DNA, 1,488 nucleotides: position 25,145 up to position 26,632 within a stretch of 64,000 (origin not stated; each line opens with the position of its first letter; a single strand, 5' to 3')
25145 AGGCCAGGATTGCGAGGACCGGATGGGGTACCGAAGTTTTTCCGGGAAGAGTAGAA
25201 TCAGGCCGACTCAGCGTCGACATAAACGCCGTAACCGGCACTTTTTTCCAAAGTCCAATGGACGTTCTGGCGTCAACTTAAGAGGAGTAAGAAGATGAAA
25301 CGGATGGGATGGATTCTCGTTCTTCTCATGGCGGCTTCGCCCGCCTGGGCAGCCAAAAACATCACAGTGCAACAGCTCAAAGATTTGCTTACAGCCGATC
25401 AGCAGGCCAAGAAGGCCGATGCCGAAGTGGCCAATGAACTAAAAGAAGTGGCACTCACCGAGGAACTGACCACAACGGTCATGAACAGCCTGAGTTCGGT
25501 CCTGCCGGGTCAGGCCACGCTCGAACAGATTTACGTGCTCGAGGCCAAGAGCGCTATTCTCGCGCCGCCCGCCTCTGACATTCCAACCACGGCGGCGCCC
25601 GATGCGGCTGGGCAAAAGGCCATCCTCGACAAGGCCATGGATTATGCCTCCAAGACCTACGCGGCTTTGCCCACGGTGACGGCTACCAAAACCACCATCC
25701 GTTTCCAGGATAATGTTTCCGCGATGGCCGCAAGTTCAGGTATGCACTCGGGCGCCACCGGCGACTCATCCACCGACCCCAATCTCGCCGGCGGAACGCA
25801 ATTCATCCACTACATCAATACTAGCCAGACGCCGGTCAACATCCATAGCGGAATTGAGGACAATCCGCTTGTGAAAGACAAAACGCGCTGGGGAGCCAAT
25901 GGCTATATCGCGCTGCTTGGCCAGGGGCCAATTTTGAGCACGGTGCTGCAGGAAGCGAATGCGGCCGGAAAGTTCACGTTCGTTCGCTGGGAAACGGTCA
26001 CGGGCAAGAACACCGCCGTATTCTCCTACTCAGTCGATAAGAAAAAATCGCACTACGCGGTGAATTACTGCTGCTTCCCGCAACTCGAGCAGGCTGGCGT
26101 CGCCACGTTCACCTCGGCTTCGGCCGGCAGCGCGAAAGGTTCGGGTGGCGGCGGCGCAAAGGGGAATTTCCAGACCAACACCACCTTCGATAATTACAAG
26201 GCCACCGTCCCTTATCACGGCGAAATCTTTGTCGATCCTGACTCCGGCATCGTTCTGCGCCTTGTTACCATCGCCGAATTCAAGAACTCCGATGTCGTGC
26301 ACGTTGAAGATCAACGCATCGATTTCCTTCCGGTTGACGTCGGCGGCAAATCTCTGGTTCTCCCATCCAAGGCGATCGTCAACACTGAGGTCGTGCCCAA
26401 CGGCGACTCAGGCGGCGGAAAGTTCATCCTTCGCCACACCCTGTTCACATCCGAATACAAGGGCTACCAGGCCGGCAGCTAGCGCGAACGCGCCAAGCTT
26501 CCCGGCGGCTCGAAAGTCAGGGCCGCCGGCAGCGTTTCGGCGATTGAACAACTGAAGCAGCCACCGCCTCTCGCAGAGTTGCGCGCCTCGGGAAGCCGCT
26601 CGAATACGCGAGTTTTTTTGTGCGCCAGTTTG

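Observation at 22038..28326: One unassigned secreted module of about 380 aa used three times in a row, once fused to a VWFA-related acidobacterial-type domain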

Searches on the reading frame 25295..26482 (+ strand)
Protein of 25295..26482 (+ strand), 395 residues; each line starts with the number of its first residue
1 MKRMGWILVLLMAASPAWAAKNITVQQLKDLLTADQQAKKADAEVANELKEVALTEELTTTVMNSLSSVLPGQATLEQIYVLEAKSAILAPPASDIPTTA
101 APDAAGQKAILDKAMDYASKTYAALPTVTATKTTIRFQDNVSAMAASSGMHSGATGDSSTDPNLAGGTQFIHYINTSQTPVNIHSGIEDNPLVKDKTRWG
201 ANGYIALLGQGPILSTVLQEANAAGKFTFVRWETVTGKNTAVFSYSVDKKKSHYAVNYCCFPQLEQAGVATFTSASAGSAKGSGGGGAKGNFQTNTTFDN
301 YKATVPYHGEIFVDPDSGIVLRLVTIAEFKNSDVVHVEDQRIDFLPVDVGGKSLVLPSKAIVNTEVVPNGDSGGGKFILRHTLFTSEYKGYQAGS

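Call 3: search_protein_families(library=pfam, proteins=[window:25295-26482:+], max_evalue=1)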
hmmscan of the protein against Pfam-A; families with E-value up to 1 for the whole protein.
window:25295-26482:+ (395 aa): 0 families

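Call 4: search_protein_families(library=ncbifam, proteins=[window:25295-26482:+], max_evalue=1)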
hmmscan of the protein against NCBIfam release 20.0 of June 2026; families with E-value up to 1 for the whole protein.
window:25295-26482:+ (395 aa): 0 families

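Call 9: find_homologous_proteins(query=window:25295-26482:+, max_evalue=0.001)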
Query window:25295-26482:+ (395 aa): 1330 proteins with E <= 0.001 among 8000 candidates; the best 120 are listed.
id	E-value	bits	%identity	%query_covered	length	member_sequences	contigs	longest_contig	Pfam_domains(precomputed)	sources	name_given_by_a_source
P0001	5.9e-257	870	100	100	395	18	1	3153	-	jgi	-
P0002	1.8e-234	796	88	100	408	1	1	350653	-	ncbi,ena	-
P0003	8.9e-217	737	83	100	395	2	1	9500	-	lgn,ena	-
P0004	2.5e-211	720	81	100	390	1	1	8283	-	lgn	-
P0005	6.3e-211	718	81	99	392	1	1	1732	-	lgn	-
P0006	2.8e-209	713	78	100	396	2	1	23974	-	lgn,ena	-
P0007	7.4e-206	702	78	100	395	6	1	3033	-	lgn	-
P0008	1.1e-202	691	78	100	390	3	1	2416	-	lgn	-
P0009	1.4e-201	688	75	100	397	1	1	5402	-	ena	-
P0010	1.2e-198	678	77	100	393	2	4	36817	-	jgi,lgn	jgi:hypothetical protein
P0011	5.5e-197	672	76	100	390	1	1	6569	-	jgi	-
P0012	1.5e-195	668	73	100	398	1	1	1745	-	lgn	-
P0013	5.7e-195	666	76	99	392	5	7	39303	-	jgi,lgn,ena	jgi:hypothetical protein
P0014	7.9e-182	622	70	99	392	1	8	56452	-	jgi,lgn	jgi:hypothetical protein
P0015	1.7e-181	621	70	99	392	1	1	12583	-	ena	-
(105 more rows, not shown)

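Call 14: find_related_loci(query=A2, collection=genome_contigs, flank=10000)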
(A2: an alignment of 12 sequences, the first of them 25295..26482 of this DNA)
Query A2 (395 aa) in genome_contigs; peptide patterns used: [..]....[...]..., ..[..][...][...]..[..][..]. (x = any residue, [..] = any of these).
253 stretches matched a pattern; 102 encode a relative of the query (tblastn E <= 1e-3); the best 80 are kept; 79 distinct loci.
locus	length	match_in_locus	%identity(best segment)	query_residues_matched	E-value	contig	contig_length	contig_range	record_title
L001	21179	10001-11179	78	1-395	0e+0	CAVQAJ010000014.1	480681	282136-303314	MAG: uncultured Acidobacteriaceae bacterium isolate MFD01476.bin.1.131 genome assembly, contig: contig_64142, whole geno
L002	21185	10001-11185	67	1-392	8e-179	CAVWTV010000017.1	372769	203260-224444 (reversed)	MAG: uncultured Acidobacteriaceae bacterium isolate MFD01689.bin.1.89 genome assembly, contig: contig_35382, whole genom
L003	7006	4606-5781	68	1-392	3e-178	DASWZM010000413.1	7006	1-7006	MAG TPA_asm: Terracidiphilus sp. isolate SMAG_U3738 k141_152361, whole genome shotgun sequence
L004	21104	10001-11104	68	1-394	4e-173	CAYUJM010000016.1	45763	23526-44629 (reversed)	MAG TPA_asm: uncultured Terracidiphilus sp. isolate binchicken_co3_31 genome assembly, contig: NODE_2307_length_45763_co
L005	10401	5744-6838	68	1-395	5e-173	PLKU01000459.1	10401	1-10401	MAG: Acidobacteriaceae bacterium isolate palsa_421 73.20120800_P2M.13_contig_1746, whole genome shotgun sequence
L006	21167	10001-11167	63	1-395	2e-170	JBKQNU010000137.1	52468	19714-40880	MAG: Terracidiphilus sp. isolate LASCr2D2E2F__bin_48 LASCr2D2E2F_000000361698, whole genome shotgun sequence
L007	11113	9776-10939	68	1-395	1e-166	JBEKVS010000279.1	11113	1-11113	MAG: Terracidiphilus sp. isolate SPRUCE 60 SPRUCE_60_279, whole genome shotgun sequence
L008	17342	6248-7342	66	1-395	2e-164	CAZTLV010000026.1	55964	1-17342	MAG TPA_asm: uncultured Terracidiphilus sp. isolate binchicken_co3_591 genome assembly, contig: NODE_1612_length_55964_c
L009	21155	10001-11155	65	1-392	1e-162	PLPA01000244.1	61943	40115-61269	MAG: Acidobacteriaceae bacterium isolate bog_399 73.20120700_S3X.17_contig_359, whole genome shotgun sequence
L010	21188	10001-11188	63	1-394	7e-161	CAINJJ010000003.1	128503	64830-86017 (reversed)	MAG: uncultured Acidobacteriaceae bacterium isolate AM3_bin-1327 genome assembly, contig: bin-1327:03/56, whole genome s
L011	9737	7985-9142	63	1-392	8e-161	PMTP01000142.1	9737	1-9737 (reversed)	MAG: Acidobacteriaceae bacterium isolate palsa_128 73.20110700_P2D.59_contig_9348, whole genome shotgun sequence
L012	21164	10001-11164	63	1-392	5e-158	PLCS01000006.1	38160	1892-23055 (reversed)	MAG: Acidobacteriaceae bacterium isolate palsa_248 73.20111000_P3D.24_contig_1193, whole genome shotgun sequence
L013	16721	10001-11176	62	1-395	8e-158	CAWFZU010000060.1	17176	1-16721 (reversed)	MAG: uncultured Acidobacteriaceae bacterium isolate MFD05379.bin.2.13 genome assembly, contig: contig_16386, whole genom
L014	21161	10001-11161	63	1-392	2e-156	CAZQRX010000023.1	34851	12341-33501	MAG TPA_asm: uncultured Terracidiphilus sp. isolate binchicken_co3_487 genome assembly, contig: NODE_3683_length_34851_c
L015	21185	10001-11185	88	1-395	0e+0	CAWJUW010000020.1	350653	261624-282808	MAG: uncultured Acidobacteriaceae bacterium isolate MFD09671.bin.2.111 genome assembly, contig: contig_70037, whole geno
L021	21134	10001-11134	60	1-394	1e-148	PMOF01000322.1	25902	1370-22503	MAG: Acidobacteriaceae bacterium isolate palsa_87 73.20110600_P1M.13_contig_11588, whole genome shotgun sequence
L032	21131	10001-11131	55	1-393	4e-140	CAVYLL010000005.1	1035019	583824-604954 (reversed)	MAG: uncultured Acidobacteriaceae bacterium isolate MFD05521.bin.1.48 genome assembly, contig: contig_49169, whole genom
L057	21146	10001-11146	55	1-392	8e-125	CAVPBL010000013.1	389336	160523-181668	MAG: uncultured Acidobacteriaceae bacterium isolate MFD00008.bin.2.63 genome assembly, contig: contig_55967, whole genom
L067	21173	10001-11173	49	1-392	1e-116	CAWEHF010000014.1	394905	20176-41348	MAG: uncultured Acidobacteriaceae bacterium isolate MFD03044.bin.1.112 genome assembly, contig: contig_25184, whole geno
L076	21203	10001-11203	47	1-393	4e-109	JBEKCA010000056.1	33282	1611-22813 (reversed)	MAG: Terracidiphilus sp. isolate SPRUCE 149 SPRUCE_149_56, whole genome shotgun sequence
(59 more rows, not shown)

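Call 22: predict_structure(alignment_id=A2)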
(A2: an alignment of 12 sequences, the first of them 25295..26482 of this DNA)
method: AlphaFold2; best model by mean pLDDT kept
length: 395 residues; sequences in the alignment: 12
mean_pLDDT: 73.4   pTM: 0.73
mean pLDDT of the five models: 73.4, 72.3, 65.3, 64.4, 51.0
residues with pLDDT >= 90: 126; 70-90: 132; 50-70: 48; < 50: 89
segments of 3 or more residues with pLDDT < 50: 1-18, 145-168, 192-194, 263-296, 369-376
pLDDT, mean of each block of 10 residues (from residue 1): 37 40 92 94 91 88 88 90 88 89 96 93 90 83 47 37 43 82 81 53 56 78 90 89 93 75 43 31 29 46 85 95 88 73 90 90 69 51 87 84
secondary structure, 60 per line:
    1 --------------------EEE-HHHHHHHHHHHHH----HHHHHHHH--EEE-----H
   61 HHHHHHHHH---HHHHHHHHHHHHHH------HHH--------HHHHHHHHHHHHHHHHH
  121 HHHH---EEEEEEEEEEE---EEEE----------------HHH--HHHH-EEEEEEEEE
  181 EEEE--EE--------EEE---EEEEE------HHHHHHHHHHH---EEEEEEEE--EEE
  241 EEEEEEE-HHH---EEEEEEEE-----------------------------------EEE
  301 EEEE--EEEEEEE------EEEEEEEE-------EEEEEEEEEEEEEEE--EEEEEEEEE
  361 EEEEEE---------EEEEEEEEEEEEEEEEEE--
elements in order: E21-23 H25-37 H42-49 E52-54 H60-69 H73-86 H104-124 E128-138 E142-145 H167-170 E172-184 E197-199 E203-207 H214-224 E228-235 E238-247 E255-262 E298-304 E307-313 E320-327 E335-349 E352-366 E376-393
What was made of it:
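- full-length B with 12 sequences, pTM 0.73 (call 22);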

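Call 25: fold_search(model_id=the predicted structure, library=pdb)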
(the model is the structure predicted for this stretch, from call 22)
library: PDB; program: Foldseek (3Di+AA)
matches with E <= 10: 1014; with E <= 0.001: 1
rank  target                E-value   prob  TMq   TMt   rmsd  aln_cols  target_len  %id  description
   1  7de8                  3.7e-04  0.18  0.12  0.13  20.1       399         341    8  Crystal Structure of outer membrane protein PorB with G103K mutations from Neisseria meningitidis W135 (released 2021-03-31)
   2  2axt_O                2.4e-03  0.14  0.11  0.15  18.8       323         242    9  Crystal Structure of Photosystem II from Thermosynechococcus elongatus (released 2005-12-27)
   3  3bk5                  2.5e-03  0.97  0.26  0.39  13.4       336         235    7  Crystal structure of putative outer membrane lipoprotein-sorting protein domain from Vibrio parahaemolyticus (released 2008-02-05)
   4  4aui_A                2.8e-03  0.08  0.10  0.12  22.8       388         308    9  STRUCTURE AND FUNCTION OF THE PORB PORIN FROM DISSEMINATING N. GONORRHOEAE (released 2012-10-10)
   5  3kzi_O                3.2e-03  0.21  0.14  0.19  18.9       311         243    8  Crystal Structure of Monomeric Form of Cyanobacterial Photosystem II (released 2010-06-16)
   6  7pi0_O                3.2e-03  0.18  0.12  0.17  18.8       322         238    9  Unstacked compact Dunaliella PSII (released 2022-08-17)
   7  3wu2_o                4.4e-03  0.16  0.13  0.18  19.1       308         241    8  Crystal structure analysis of Photosystem II complex (released 2014-09-03)
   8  3a2s_X                4.4e-03  0.06  0.09  0.09  22.3       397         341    8  Crystal Structure of outer membrane protein PorB from Neisseria meningitidis in complex with sucrose (released 2010-04-07)
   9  9tp6_B                4.7e-03  0.90  0.25  0.37  12.0       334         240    6  Structure of LolA3 from Porphyromonas gingivalis (released 2026-02-18)
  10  9tp6_A                5.5e-03  0.82  0.22  0.33  15.1       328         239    8  Structure of LolA3 from Porphyromonas gingivalis (released 2026-02-18)
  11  5ixg_A                5.5e-03  0.28  0.14  0.25  14.0       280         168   10  Crystal Structure of Burkholderia cenocepacia BcnB (released 2017-03-22)
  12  3jcu_O                7.8e-03  0.14  0.13  0.18  18.0       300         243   12  Cryo-EM structure of spinach PSII-LHCII supercomplex at 3.2 Angstrom resolution (released 2016-05-25)
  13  5v2c_O                7.8e-03  0.09  0.10  0.14  19.4       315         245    8  RE-REFINEMENT OF CRYSTAL STRUCTURE OF PHOTOSYSTEM II COMPLEX (released 2017-08-30)
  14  5mx2_o                8.2e-03  0.14  0.13  0.18  16.8       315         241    7  Photosystem II depleted of the Mn4CaO5 cluster at 2.55 A resolution (released 2017-08-02)
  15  4rl8_A                8.7e-03  0.10  0.13  0.17  24.6       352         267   11  Crystal structure of the COG4313 outer membrane channel from Pseudomonas putida F1 (released 2015-07-29)
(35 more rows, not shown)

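Call 28: search_protein_families(library=pfam, proteins=[L032:11263-13647:-, L032:9117-9920:-, L032:7965-9032:-, L032:14801-16399:+, L021:7804-9870:-, L021:11184-12824:+, L076:8201-9889:+, L076:11466-13490:+, L067:11347-14214:-, L057:11966-13414:+], max_evalue=0.001)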
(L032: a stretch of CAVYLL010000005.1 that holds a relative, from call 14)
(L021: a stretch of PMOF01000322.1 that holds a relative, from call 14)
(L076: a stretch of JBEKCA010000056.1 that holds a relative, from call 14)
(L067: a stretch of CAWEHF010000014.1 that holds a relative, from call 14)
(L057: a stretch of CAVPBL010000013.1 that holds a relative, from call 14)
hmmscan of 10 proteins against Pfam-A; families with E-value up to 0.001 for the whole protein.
L032:11263-13647:- (794 aa): 3 families
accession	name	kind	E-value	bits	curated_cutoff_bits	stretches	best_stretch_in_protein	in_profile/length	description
PF00933.27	Glyco_hydro_3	-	4.9e-76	256.6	27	1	55-364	1-316/316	Glycosyl hydrolase family 3 N terminal domain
PF01915.27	Glyco_hydro_3_C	-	2.7e-52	178.1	31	1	400-669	1-200/200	Glycosyl hydrolase family 3 C-terminal domain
PF14310.12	Fn3-like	-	2.4e-23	82.5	25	1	713-782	1-71/71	Fibronectin type III-like domain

L032:9117-9920:- (267 aa): 1 family
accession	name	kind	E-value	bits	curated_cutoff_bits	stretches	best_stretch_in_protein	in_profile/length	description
PF01987.23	AIM24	-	2.9e-65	220.3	25.7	1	16-225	2-205/205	Mitochondrial biogenesis AIM24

L032:7965-9032:- (355 aa): 1 family
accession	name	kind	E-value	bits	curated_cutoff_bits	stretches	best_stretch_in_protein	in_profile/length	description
PF01594.21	AI-2E_transport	-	1.7e-48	166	34.3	1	18-336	7-326/327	AI-2E family transporter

L032:14801-16399:+ (532 aa): 3 families
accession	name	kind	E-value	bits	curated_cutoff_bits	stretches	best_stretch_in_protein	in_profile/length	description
PF00224.27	PK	-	3.9e-121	404.6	30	1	15-336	2-328/328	Pyruvate kinase, barrel domain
PF02887.21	PK_C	-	1.7e-29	102.7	28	1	369-481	1-114/114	Pyruvate kinase, alpha/beta domain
PF03328.21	HpcH_HpaI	-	1.5e-06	28.1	25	1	176-253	63-146/221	HpcH/HpaI aldolase/citrate lyase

L021:7804-9870:- (688 aa): 1 family
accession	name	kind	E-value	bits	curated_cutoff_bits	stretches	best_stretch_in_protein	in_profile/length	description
PF13231.12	PMT_2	-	5.4e-19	69.4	26.1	1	95-253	2-158/160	Dolichyl-phosphate-mannose-protein mannosyltransferase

L021:11184-12824:+ (546 aa): 2 families
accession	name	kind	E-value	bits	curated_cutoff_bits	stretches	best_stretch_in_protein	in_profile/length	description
PF02541.22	Ppx-GppA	-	1.1e-57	196.1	27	1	41-341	2-283/285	Ppx/GppA phosphatase family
PF21447.3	Ppx-GppA_III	-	8.6e-30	104.3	27.3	1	357-508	2-152/177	Ppx/GppA phosphatase, domain III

L076:8201-9889:+ (562 aa): 3 families
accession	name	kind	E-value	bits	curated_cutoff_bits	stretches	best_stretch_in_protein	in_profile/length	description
PF13517.12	FG-GAP_3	-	1.6e-58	195.6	26.9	6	76-149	1-61/61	FG-GAP-like repeat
PF07593.17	UnbV_ASPIC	-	3.6e-18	65.7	23.4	1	490-555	1-67/68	ASPIC and UnbV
PF01839.29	FG-GAP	-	2.8e-16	59.4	22.1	1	134-164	5-32/37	FG-GAP repeat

L076:11466-13490:+ (674 aa): 4 families
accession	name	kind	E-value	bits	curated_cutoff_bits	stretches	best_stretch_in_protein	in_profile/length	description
PF13231.12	PMT_2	-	2.6e-12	47.7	26.1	1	112-232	22-144/160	Dolichyl-phosphate-mannose-protein mannosyltransferase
PF02366.24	PMT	-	3.2e-09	37.2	22.7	1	23-252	7-228/245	Dolichyl-phosphate-mannose-protein mannosyltransferase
PF07719.23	TPR_2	-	7e-06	26.2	27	0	623-649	4-30/34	Tetratricopeptide repeat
PF13424.12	TPR_12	-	0.00038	21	30.1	1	591-650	8-75/77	Tetratricopeptide repeat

L067:11347-14214:- (955 aa): 0 families

L057:11966-13414:+ (482 aa): 2 families
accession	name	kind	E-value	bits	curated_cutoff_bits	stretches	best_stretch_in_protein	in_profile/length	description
PF14559.12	TPR_19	-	0.00044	20.9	25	0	45-81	1-37/68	Tetratricopeptide repeat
PF07719.23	TPR_2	-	0.00095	19.6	27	0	41-68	7-34/34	Tetratricopeptide repeat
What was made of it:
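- PMT_2 glycosyltransferases lie next to two solitary copies (call 28).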

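Call 32: search_protein_representatives(alignment_id=A2)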
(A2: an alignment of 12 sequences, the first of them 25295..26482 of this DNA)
Query: 12 sequences, 393 profile positions. Proteins with E-value up to 0.001 (for the whole library): 2285; up to 1e-10: 1531; up to 1e-30: 770. The best 150 are listed.
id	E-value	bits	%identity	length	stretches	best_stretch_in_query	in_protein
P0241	1.4e-164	564.0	-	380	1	1-392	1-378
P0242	5.4e-154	529.2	-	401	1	1-391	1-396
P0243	6.2e-151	519.1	-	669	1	1-392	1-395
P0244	9.1e-134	462.6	-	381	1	1-392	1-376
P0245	1.2e-132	458.9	-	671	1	1-390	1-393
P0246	9.5e-128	442.7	-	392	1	2-392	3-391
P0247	1.4e-126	438.9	-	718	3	1-391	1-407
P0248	1.3e-122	425.8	-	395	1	12-392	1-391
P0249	2.0e-120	418.6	-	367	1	27-391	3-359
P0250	4.0e-117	407.8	-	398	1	9-392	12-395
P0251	6.4e-114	397.2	-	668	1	2-392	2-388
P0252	8.9e-111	386.9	-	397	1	2-390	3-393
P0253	1.6e-109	382.7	-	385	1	2-391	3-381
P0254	4.1e-108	378.1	-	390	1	1-392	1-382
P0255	1.2e-105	370.0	-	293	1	1-287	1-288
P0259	5.9e-99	348.0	-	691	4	22-267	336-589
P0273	1.2e-84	300.8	-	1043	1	4-387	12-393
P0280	7.2e-78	278.5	-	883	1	1-387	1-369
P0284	5.9e-77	275.5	-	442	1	1-387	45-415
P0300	5.7e-71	255.8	-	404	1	1-387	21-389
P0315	4.8e-68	246.2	-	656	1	1-387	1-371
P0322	4.2e-67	243.1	-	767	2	15-266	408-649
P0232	7.6e-65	235.6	-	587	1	20-362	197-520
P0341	2.2e-64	234.1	-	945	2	13-262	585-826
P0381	3.9e-60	220.2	-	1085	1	16-390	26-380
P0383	1.0e-59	218.7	-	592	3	16-266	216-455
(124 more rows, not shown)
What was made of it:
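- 2285 clusters at 50% identity reach E<=1e-3 and 770 reach E<=1e-30 (call 32).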

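Call 33: search_protein_families(library=pfam, proteins=[P0243, P0247, P0259, P0280, P0341, P0322, P0383, P0315, P0381], max_evalue=0.01)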
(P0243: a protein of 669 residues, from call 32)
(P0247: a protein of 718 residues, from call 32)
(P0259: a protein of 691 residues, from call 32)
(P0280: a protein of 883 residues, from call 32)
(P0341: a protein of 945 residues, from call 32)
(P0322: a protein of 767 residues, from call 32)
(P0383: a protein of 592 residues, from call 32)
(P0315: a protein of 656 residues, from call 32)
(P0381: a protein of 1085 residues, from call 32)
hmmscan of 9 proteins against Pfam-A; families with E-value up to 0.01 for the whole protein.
P0243 (669 aa): 7 families
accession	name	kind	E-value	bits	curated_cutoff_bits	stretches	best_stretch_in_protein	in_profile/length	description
PF00515.34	TPR_1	-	1.6e-10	40.8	27.8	1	462-491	4-33/34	Tetratricopeptide repeat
PF13181.12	TPR_8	-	2.5e-10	40.1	25.7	1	462-491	4-33/34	Tetratricopeptide repeat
PF07719.23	TPR_2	-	5.1e-08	32.9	27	1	462-491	4-33/34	Tetratricopeptide repeat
PF13428.12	TPR_14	-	1.4e-06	28.8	23.5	0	539-572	6-39/44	Tetratricopeptide repeat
PF13371.12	TPR_9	-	0.00017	22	35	0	435-495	5-65/73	Tetratricopeptide repeat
PF13424.12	TPR_12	-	0.00031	21.3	30.1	0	462-489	6-33/77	Tetratricopeptide repeat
PF13414.12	TPR_11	-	0.0032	17.6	26.8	0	473-494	8-29/42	TPR repeat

P0247 (718 aa): 0 families

P0259 (691 aa): 0 families

P0280 (883 aa): 0 families

P0341 (945 aa): 0 families

P0322 (767 aa): 0 families

P0383 (592 aa): 0 families

P0315 (656 aa): 0 families

P0381 (1085 aa): 0 families
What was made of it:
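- A module-TPR fusion, P0243 (call 33).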

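Call 34: search_protein_families(library=ncbifam, proteins=[P0243, P0247, P0259, P0280, P0341, P0322, P0383, P0315, P0381], max_evalue=0.01)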
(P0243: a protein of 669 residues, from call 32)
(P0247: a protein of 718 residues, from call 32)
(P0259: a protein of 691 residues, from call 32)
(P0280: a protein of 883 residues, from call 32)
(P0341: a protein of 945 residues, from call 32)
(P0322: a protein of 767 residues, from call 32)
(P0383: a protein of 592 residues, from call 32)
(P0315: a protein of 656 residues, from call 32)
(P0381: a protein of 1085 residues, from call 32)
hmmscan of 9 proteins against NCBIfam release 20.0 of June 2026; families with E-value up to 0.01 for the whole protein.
P0243 (669 aa): 3 families
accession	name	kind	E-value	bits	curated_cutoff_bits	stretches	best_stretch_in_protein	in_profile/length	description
NF040959.1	MamA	equivalog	1.2e-06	28.2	200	1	408-505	88-185/204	magnetosome protein MamA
TIGR02917.1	PEP_TPR_lipo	equivalog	1.3e-05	23.3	312.2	0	394-495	129-229/899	XrtA/PEP-CTERM system TPR-repeat protein PrsT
TIGR02552.1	LcrH_SycD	equivalog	4.4e-05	23.2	104.8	0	437-494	30-87/136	SycD/LcrH family type III secretion system chaperone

P0247 (718 aa): 0 families

P0259 (691 aa): 0 families

P0280 (883 aa): 1 family
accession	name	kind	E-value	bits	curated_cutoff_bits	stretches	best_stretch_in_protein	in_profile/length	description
TIGR03436.1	acidobact_VWFA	subfamily_domain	3.6e-51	174.6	81.25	1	460-879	2-321/324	VWA domain-containing protein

P0341 (945 aa): 1 family
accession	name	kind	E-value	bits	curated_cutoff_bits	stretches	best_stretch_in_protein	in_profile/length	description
TIGR03436.1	acidobact_VWFA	subfamily_domain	1.3e-73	248.3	81.25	1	2-395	3-323/324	VWA domain-containing protein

P0322 (767 aa): 1 family
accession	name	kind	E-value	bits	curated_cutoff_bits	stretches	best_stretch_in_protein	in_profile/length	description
TIGR03436.1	acidobact_VWFA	subfamily_domain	1.6e-25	90.3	81.25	2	57-314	9-265/324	VWA domain-containing protein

P0383 (592 aa): 1 family
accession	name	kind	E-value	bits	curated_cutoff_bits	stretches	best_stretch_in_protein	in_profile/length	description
TIGR03436.1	acidobact_VWFA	subfamily_domain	2.3e-10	40.4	81.25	1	155-207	270-322/324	VWA domain-containing protein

P0315 (656 aa): 1 family
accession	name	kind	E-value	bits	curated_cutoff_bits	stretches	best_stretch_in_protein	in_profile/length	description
TIGR03436.1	acidobact_VWFA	subfamily_domain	8.2e-26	91.2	81.25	1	485-634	2-136/324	VWA domain-containing protein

P0381 (1085 aa): 1 family
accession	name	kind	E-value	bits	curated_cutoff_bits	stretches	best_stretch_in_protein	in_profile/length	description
TIGR03436.1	acidobact_VWFA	subfamily_domain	1.5e-47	162.7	81.25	1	516-934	2-322/324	VWA domain-containing protein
